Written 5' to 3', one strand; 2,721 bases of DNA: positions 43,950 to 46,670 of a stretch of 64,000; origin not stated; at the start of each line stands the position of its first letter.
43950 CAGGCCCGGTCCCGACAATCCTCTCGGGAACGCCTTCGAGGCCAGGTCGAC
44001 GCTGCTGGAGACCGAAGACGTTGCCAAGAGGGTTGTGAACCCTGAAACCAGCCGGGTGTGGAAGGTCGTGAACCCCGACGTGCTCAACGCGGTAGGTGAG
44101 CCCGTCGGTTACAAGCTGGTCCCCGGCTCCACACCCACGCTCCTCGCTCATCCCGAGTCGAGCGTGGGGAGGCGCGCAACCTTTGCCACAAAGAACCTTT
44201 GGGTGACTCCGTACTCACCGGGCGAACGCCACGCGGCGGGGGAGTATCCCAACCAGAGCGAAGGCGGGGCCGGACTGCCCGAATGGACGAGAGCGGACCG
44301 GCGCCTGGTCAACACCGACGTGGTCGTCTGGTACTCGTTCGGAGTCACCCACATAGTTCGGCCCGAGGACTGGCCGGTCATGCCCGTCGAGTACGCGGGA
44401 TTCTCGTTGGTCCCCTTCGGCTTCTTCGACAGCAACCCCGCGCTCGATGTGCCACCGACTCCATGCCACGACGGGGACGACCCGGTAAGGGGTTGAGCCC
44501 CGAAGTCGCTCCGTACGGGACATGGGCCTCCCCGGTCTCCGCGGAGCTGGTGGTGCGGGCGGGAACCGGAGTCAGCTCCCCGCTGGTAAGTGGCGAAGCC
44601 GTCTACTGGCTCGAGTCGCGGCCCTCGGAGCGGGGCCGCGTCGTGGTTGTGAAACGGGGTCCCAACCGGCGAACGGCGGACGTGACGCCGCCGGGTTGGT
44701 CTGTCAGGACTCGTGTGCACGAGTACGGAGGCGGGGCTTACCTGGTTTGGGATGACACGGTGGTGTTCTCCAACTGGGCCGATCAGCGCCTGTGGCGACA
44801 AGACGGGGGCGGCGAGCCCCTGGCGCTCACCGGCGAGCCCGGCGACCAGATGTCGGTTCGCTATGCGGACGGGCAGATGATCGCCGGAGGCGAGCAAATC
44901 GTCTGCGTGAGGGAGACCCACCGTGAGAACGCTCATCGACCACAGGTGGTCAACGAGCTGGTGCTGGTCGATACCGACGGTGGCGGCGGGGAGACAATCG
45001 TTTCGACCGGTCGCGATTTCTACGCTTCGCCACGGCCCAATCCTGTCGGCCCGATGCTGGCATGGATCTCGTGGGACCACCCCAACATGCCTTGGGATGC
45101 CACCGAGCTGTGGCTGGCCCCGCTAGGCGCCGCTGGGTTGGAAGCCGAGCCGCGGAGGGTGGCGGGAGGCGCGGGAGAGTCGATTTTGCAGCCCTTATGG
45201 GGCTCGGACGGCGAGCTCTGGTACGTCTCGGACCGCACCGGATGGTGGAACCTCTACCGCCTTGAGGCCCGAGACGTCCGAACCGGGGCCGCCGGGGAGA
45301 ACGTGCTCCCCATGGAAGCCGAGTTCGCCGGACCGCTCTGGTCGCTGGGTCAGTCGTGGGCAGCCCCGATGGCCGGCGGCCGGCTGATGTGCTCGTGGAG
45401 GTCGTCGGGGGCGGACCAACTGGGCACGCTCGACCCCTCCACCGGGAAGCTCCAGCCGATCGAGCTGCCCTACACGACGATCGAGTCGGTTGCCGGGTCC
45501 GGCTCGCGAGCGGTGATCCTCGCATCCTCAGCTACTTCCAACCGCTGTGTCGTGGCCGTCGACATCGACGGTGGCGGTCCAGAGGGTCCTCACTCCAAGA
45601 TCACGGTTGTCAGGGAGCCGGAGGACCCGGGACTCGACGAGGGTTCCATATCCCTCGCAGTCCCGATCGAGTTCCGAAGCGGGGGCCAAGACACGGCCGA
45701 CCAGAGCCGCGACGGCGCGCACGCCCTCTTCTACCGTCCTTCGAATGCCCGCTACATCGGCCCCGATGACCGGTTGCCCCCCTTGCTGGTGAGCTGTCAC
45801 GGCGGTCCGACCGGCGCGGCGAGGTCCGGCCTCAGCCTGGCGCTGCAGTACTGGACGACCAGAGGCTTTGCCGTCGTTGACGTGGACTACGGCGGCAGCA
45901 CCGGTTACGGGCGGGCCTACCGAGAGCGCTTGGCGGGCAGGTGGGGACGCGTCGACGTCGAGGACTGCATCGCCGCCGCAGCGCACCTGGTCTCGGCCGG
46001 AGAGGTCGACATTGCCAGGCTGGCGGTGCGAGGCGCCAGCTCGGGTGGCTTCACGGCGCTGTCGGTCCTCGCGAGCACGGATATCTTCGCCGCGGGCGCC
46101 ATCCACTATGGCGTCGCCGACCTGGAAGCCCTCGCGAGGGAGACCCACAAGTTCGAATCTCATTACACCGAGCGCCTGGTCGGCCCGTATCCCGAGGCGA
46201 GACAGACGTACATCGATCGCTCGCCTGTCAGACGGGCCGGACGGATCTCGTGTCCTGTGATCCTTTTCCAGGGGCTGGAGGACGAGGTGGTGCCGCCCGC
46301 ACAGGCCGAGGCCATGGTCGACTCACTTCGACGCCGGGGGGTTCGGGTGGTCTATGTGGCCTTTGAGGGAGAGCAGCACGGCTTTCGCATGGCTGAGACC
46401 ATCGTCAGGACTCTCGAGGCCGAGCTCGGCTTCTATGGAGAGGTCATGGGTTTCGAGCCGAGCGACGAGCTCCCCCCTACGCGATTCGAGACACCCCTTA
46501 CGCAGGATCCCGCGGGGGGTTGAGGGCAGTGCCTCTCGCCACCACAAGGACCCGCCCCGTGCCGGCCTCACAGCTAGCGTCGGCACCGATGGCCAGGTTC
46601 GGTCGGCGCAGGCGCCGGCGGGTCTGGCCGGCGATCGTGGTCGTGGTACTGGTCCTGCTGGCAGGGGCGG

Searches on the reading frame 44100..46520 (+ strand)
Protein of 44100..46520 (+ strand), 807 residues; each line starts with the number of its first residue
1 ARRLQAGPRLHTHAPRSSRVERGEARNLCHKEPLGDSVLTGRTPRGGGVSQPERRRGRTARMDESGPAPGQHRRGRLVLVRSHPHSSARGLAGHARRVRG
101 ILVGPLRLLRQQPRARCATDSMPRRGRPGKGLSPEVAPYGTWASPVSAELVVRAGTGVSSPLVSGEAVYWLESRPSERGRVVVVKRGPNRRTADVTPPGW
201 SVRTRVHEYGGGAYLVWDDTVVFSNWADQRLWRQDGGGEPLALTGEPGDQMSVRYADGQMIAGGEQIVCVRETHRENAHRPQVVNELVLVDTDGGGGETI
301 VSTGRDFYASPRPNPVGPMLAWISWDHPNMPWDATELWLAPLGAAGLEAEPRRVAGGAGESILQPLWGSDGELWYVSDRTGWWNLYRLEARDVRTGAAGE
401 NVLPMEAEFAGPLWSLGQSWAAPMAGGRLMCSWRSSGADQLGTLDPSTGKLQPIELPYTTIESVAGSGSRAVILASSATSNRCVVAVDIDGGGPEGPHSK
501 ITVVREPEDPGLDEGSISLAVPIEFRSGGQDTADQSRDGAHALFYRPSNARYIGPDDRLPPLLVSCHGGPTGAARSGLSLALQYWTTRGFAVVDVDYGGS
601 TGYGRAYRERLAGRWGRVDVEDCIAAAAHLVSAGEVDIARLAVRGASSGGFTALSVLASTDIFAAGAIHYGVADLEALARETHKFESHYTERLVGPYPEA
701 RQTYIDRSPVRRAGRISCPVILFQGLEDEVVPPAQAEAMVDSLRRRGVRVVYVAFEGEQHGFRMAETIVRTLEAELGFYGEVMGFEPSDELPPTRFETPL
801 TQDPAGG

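Call 73: search_protein_families(library=ncbifam, proteins=[window:44100-46520:+], max_evalue=1e-10)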
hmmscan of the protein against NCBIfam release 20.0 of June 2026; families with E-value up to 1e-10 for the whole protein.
window:44100-46520:+ (807 aa): 2 families
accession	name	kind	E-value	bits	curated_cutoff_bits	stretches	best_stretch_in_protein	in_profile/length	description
NF053518.1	DipepPtdsDpp5Prph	equivalog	1.5e-13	50.2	900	1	561-760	426-631/655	dipeptidyl-peptidase Dpp5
NF050058.1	e_dPHAscl_type1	hypoth_equivalog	5.3e-11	42.5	150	0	543-744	11-205/276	extracellular catalytic domain type 1 short-chain-length polyhydroxyalkanoate depolymerase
